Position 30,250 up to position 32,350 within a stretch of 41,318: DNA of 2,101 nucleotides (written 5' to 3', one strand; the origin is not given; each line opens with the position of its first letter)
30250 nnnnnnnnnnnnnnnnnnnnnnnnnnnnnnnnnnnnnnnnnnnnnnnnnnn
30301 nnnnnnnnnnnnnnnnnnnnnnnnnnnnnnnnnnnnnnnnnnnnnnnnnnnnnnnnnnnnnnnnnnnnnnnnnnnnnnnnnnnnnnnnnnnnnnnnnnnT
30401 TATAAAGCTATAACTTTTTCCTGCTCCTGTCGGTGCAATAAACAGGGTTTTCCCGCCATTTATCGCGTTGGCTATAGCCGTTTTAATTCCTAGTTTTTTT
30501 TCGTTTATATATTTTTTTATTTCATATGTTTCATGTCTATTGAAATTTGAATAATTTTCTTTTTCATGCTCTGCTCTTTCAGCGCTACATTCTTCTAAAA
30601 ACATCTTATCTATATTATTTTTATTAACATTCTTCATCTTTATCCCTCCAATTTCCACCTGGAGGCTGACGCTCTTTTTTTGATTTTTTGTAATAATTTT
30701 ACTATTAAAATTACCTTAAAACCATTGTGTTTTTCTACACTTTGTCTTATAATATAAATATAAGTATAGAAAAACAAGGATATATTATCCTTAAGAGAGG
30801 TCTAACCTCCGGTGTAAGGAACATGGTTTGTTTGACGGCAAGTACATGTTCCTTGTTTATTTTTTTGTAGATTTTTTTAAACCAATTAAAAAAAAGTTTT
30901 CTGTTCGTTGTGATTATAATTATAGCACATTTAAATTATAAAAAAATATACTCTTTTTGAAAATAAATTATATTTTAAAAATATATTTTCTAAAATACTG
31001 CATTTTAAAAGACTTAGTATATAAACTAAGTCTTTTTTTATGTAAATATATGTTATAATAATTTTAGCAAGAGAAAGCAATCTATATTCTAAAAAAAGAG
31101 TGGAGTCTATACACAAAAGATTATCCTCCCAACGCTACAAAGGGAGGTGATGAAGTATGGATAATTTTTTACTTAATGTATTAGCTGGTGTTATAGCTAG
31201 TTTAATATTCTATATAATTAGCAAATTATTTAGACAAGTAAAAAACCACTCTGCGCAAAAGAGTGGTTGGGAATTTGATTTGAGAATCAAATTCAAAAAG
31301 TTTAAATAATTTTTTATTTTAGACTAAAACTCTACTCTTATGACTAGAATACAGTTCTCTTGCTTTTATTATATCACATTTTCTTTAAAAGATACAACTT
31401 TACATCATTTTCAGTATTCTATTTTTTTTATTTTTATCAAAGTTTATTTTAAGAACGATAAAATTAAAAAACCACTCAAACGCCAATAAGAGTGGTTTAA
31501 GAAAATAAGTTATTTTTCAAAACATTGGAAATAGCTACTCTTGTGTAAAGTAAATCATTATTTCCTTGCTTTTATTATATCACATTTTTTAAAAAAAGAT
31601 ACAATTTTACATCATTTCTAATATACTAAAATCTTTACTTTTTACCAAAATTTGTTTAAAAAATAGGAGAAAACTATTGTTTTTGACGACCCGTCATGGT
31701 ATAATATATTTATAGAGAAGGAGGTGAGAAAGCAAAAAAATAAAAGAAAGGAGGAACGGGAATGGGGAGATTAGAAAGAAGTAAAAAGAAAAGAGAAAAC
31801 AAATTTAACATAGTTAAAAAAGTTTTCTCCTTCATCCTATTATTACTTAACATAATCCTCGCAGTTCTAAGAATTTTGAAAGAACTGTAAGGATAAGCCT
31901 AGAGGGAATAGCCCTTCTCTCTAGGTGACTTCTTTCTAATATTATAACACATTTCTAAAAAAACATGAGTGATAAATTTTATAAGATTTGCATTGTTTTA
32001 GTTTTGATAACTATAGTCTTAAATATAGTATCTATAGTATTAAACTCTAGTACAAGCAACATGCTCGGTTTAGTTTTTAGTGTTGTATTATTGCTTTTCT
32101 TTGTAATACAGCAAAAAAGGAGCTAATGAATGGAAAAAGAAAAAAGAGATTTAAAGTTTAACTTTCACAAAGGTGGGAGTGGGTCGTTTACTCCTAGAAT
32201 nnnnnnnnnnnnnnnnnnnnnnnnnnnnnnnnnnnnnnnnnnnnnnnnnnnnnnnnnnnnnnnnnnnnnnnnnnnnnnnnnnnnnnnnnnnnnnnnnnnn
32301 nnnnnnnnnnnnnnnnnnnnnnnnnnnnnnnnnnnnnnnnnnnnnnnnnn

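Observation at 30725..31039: Orphan promoter, structured ~100-nt region and two intrinsic terminators with no protein-coding gene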

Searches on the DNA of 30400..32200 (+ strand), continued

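Call 83: get_annotated_region(hit=H83, flank=900)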
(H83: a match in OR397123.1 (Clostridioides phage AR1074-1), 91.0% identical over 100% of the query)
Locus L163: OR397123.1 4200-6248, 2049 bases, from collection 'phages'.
description: Clostridioides phage AR1074-1, complete genome.
organism: Clostridioides phage AR1074-1 (NCBI taxid 3068252)
taxonomy: Viruses; Duplodnaviria; Heunggongvirae; Uroviricota; Caudoviricetes
host: Clostridioides difficile; source: Homo sapiens; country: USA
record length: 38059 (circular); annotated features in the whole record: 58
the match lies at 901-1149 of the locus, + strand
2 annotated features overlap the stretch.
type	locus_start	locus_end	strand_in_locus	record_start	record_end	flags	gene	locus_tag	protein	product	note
CDS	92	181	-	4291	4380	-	-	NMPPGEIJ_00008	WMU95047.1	hypothetical protein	-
CDS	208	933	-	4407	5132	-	-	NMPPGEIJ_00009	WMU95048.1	hypothetical protein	-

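Call 93: get_annotated_region(hit=H104, flank=700)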
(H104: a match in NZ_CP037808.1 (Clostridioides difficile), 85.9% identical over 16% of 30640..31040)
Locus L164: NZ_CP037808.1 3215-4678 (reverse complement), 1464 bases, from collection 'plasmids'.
description: Clostridioides difficile strain Cd18 plasmid pCd18_3, complete sequence
organism: Clostridioides difficile (NCBI taxid 1496)
taxonomy: Bacteria; Bacillota; Clostridia; Peptostreptococcales; Peptostreptococcaceae; Clostridioides; Clostridioides difficile
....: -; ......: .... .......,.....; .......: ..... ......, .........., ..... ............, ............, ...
typing (MOB-suite, as given by PLSDB): non-mobilizable
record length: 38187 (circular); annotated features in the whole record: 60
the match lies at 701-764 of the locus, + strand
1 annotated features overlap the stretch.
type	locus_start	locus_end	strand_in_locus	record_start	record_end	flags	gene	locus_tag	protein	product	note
CDS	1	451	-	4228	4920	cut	-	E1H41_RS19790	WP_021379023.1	hypothetical protein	-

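Call 94: get_annotated_region(hit=H105, flank=700)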
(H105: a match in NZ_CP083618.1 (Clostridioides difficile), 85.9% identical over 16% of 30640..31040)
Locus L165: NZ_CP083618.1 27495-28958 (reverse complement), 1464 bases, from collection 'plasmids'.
description: Clostridioides difficile strain FDAARGOS_1528 plasmid unnamed2, complete sequence
organism: Clostridioides difficile (NCBI taxid 1496)
taxonomy: Bacteria; Bacillota; Clostridia; Peptostreptococcales; Peptostreptococcaceae; Clostridioides; Clostridioides difficile
host: -; source: -; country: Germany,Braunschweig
typing (MOB-suite, as given by PLSDB): non-mobilizable
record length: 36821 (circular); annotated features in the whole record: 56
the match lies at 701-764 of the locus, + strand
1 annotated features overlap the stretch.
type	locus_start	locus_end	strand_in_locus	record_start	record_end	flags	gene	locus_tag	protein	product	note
CDS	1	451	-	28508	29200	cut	-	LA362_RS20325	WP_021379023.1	hypothetical protein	-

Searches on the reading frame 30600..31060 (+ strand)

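Call 63: search_protein_families(library=pfam, proteins=[L014:541-1248:-, L009:1906-2628:+], max_evalue=0.01)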
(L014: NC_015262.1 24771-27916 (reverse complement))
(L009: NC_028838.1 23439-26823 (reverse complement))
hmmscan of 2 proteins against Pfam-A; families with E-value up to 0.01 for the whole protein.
L014:541-1248:- (235 aa): 12 families
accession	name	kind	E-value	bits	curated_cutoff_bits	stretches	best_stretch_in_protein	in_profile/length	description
PF08279.18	HTH_11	-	5.5e-07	29.8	25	1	54-96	9-50/55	HTH domain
PF05043.19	Mga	-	4.5e-05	24.4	21.1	1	54-85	26-57/87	Mga helix-turn-helix domain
PF13730.12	HTH_36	-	0.00042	20.5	25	1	60-85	27-52/55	Helix-turn-helix domain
PF02796.21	HTH_7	-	0.00051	20.5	23.8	1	54-77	17-40/45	Helix-turn-helix domain of resolvase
PF01978.25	TrmB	-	0.00075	19.7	25.6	0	56-102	20-63/68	Sugar-specific transcriptional regulator TrmB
PF12840.13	HTH_20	-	0.00089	19.6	27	1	63-84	23-44/51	Helix-turn-helix domain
PF01475.25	FUR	-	0.0013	19.3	23.1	1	44-104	15-74/121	Ferric uptake regulator family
PF02954.25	HTH_8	-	0.0018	18.4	22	1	56-82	16-42/42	Bacterial regulatory protein, Fis family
PF21984.2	DnaD_N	-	0.0023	18.5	27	0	29-108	6-84/101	DnaD N-terminal domain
PF13556.12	HTH_30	-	0.0041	17.3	27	1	55-85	9-39/59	PucR C-terminal helix-turn-helix domain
PF13309.12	HTH_22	-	0.0059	17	29.6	0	61-79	44-62/63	HTH domain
PF07374.17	DUF1492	-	0.0088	16.6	21.5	0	54-79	67-92/100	Protein of unknown function (DUF1492)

L009:1906-2628:+ (240 aa): 3 families
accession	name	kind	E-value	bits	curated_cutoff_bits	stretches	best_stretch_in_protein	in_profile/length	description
PF00929.31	RNase_T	-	8.9e-39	134.1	24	1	66-225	1-164/164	Exonuclease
PF13482.12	RNase_H_2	-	3.1e-06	27.7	22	1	67-210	2-118/165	RNase_H superfamily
PF16473.11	Rv2179c-like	-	1.2e-05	25.5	27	1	65-228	2-176/177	3'-5' exoribonuclease Rv2179c-like domain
